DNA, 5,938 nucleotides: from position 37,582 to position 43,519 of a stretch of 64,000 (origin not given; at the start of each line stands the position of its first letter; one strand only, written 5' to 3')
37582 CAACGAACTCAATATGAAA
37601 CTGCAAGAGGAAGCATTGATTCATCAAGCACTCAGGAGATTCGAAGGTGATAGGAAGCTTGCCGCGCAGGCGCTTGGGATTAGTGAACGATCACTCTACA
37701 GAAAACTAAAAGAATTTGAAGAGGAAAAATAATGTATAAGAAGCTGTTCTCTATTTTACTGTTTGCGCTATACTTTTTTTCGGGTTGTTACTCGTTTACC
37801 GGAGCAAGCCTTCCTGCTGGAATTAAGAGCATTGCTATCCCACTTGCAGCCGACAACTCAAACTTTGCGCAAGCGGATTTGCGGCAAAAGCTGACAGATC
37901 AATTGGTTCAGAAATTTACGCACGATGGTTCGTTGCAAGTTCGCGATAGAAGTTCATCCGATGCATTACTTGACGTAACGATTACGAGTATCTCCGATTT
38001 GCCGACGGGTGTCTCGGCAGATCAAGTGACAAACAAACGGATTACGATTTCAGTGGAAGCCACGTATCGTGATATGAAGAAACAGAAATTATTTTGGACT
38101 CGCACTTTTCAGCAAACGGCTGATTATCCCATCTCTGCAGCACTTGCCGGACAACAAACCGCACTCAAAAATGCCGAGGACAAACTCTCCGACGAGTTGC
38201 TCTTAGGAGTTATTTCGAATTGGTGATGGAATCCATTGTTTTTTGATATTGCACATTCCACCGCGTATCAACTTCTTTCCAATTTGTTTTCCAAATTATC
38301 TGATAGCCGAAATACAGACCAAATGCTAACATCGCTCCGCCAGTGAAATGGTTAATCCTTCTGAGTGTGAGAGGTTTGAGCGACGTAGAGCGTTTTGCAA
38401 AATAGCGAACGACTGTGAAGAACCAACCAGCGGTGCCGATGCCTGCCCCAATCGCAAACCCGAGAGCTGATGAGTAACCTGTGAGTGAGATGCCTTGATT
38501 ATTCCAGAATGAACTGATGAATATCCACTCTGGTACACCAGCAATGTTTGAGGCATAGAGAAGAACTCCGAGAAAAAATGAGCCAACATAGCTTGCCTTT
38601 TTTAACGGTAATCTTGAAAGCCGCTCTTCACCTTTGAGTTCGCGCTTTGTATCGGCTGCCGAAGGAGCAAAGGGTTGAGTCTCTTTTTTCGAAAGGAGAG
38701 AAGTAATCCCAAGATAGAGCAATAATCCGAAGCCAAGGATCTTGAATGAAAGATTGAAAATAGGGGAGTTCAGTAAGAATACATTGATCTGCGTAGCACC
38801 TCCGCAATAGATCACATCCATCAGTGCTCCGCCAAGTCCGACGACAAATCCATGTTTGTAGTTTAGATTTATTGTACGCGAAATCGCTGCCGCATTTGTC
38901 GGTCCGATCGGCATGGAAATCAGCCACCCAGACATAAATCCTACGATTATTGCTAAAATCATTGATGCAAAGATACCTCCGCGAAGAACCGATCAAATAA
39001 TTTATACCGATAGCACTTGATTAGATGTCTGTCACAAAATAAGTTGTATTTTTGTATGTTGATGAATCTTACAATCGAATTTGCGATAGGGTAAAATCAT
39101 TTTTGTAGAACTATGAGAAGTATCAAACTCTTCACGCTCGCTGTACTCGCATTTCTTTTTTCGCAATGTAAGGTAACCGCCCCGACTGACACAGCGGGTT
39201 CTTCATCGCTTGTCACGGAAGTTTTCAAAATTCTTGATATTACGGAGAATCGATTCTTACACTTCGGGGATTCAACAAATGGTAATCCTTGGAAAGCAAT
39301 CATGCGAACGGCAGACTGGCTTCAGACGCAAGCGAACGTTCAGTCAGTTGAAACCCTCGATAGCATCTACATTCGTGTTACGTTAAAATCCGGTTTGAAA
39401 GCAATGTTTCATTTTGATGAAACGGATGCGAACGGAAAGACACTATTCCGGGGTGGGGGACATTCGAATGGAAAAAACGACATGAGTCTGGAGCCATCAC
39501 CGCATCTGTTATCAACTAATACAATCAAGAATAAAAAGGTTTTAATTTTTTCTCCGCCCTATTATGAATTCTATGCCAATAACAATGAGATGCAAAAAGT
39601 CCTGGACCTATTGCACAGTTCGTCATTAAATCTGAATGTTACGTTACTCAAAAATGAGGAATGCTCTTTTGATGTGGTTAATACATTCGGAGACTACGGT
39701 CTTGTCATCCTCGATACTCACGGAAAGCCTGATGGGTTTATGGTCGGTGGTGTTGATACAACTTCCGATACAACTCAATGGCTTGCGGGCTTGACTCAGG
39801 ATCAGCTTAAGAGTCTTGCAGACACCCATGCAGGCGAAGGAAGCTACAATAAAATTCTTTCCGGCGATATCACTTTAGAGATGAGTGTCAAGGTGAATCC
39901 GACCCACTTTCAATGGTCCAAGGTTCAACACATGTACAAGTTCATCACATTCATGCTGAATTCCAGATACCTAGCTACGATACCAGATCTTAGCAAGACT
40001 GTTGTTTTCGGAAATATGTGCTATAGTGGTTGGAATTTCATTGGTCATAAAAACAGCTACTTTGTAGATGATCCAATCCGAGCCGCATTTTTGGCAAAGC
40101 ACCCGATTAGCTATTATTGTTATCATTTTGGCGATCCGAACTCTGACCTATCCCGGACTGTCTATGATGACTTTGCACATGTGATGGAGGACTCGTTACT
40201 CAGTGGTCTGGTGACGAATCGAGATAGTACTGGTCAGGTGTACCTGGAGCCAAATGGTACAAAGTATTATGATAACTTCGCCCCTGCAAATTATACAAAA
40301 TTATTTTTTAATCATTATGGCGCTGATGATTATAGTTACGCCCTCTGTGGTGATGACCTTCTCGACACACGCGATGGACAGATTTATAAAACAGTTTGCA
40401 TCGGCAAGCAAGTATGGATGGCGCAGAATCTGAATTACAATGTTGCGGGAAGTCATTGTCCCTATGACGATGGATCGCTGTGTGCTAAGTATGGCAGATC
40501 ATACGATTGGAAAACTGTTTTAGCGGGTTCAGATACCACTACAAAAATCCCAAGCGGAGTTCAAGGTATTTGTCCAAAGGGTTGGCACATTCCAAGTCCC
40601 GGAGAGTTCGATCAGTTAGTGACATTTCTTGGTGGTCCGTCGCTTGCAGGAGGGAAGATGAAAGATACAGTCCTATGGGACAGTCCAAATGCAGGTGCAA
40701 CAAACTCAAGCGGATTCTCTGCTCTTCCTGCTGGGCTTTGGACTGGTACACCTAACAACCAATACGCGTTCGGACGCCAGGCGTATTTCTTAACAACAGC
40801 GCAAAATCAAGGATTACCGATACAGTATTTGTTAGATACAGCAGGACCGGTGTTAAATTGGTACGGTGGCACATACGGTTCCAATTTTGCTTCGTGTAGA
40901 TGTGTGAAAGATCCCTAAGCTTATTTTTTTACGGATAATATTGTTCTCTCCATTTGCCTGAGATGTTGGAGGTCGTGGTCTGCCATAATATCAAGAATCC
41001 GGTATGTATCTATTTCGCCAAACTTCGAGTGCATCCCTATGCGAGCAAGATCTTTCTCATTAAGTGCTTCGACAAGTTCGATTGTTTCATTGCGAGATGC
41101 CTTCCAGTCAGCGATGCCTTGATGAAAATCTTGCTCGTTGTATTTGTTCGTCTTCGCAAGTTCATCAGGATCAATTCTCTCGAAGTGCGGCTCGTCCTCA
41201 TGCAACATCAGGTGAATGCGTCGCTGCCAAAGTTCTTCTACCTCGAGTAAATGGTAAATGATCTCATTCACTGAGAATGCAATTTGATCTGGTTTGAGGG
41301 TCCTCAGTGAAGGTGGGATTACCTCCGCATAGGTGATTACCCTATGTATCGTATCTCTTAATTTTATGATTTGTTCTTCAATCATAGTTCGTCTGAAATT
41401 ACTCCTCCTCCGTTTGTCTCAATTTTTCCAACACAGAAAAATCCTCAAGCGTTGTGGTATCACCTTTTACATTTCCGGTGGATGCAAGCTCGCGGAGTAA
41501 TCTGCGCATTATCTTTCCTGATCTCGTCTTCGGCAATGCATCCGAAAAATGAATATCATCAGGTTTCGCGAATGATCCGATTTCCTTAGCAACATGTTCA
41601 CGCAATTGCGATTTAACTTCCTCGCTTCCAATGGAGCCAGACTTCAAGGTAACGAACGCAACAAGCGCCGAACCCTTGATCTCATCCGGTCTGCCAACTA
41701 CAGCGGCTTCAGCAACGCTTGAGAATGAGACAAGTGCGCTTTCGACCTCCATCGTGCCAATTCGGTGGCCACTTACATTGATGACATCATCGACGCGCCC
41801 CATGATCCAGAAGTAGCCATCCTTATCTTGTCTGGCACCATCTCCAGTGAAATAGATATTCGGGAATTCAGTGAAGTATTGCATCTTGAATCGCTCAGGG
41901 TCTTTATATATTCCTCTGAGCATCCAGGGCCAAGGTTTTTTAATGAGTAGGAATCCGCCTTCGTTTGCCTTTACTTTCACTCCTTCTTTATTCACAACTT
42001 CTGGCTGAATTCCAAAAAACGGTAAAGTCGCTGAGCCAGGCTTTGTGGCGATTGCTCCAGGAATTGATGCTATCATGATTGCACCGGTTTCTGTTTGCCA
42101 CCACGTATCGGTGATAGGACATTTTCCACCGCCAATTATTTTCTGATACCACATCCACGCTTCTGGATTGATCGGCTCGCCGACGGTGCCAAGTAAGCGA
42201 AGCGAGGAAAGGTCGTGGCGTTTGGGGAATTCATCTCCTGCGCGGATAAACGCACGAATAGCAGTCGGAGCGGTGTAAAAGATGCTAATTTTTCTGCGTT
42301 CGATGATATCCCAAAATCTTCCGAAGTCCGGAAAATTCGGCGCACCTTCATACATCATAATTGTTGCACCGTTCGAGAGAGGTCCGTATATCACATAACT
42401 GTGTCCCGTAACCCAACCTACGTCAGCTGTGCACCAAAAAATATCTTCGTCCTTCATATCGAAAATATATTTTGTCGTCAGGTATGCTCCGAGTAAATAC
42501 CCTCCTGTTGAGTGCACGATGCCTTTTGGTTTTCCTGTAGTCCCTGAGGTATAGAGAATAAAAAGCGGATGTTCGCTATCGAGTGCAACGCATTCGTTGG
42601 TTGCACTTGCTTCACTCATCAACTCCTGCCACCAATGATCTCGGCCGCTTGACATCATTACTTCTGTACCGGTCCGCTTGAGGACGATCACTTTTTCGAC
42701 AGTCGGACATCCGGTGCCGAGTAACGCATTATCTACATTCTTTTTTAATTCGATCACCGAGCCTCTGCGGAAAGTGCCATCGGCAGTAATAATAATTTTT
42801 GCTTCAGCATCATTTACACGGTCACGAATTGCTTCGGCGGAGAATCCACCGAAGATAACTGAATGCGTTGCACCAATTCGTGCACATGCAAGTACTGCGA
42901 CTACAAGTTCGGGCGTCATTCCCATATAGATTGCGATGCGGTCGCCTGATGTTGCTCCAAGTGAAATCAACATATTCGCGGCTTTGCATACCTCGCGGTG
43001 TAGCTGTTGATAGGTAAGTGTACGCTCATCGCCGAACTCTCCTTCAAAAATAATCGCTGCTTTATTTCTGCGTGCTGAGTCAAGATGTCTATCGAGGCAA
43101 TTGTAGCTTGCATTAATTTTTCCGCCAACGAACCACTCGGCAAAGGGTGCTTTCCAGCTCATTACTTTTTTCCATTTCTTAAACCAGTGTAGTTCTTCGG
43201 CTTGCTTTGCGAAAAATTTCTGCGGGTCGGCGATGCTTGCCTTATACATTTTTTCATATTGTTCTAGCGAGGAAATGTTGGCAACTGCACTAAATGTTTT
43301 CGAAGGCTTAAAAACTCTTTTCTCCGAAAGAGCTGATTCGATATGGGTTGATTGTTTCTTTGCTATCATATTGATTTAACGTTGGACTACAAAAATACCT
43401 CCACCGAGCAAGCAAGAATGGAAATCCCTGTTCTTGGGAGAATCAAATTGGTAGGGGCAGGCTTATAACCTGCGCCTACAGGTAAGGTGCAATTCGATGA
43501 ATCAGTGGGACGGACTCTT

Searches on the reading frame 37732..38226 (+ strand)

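Call 75: search_protein_families(library=pfam, proteins=[window:37732-38226:+], max_evalue=0.00001)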
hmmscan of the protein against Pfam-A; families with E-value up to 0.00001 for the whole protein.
window:37732-38226:+ (164 aa): 1 family
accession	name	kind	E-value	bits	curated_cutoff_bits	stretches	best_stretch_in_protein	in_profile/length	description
PF04390.17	LptE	-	6.9e-15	56.2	23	1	32-157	2-115/118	Lipopolysaccharide-assembly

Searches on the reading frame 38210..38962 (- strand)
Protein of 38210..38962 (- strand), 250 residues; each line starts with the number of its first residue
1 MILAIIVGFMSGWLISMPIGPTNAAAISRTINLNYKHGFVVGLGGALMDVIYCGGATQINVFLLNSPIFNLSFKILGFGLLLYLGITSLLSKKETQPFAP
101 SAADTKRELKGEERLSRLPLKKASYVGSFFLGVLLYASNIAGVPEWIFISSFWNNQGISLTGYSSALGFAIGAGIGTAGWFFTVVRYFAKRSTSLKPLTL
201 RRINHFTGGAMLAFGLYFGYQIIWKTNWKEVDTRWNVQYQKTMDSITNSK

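Call 75: search_protein_families(library=pfam, proteins=[window:38210-38962:-], max_evalue=0.00001)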
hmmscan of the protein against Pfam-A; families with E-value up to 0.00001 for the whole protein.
window:38210-38962:- (250 aa): 1 family
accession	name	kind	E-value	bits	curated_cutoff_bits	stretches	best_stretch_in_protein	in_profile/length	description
PF01810.24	LysE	-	3e-14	53.4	25.6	1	15-221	3-192/193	LysE type translocator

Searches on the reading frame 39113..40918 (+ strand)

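Call 75: search_protein_families(library=pfam, proteins=[window:39113-40918:+], max_evalue=0.00001)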
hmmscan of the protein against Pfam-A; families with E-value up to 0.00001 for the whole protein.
window:39113-40918:+ (601 aa): 1 family
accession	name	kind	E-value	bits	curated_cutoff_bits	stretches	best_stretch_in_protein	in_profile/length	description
PF09603.15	Fib_succ_major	-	4.2e-22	79.7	33.9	1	428-599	1-187/187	Fibrobacter succinogenes major domain (Fib_succ_major)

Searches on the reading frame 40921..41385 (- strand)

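Call 75: search_protein_families(library=pfam, proteins=[window:40921-41385:-], max_evalue=0.00001)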
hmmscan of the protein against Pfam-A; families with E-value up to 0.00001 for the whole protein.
window:40921-41385:- (154 aa): 1 family
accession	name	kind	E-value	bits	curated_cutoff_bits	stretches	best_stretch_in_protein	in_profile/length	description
PF12867.12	DinB_2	-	2.5e-14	54.3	24.8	1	9-145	2-128/128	DinB superfamily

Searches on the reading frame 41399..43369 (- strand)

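Call 76: search_protein_families(library=pfam, proteins=[window:41399-43369:-], max_evalue=0.00001)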
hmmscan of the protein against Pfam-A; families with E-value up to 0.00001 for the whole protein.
window:41399-43369:- (656 aa): 3 families
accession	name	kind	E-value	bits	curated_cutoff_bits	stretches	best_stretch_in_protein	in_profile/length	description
PF00501.34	AMP-binding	-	1.2e-86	291.4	29.9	1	100-487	8-383/384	AMP-binding enzyme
PF13193.12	AMP-binding_C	-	2.5e-27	96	24.5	1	541-619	1-76/76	AMP-binding enzyme C-terminal domain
PF16177.11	ACAS_N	-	2e-23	82.4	27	1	38-91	1-55/55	Acetyl-coenzyme A synthetase N-terminus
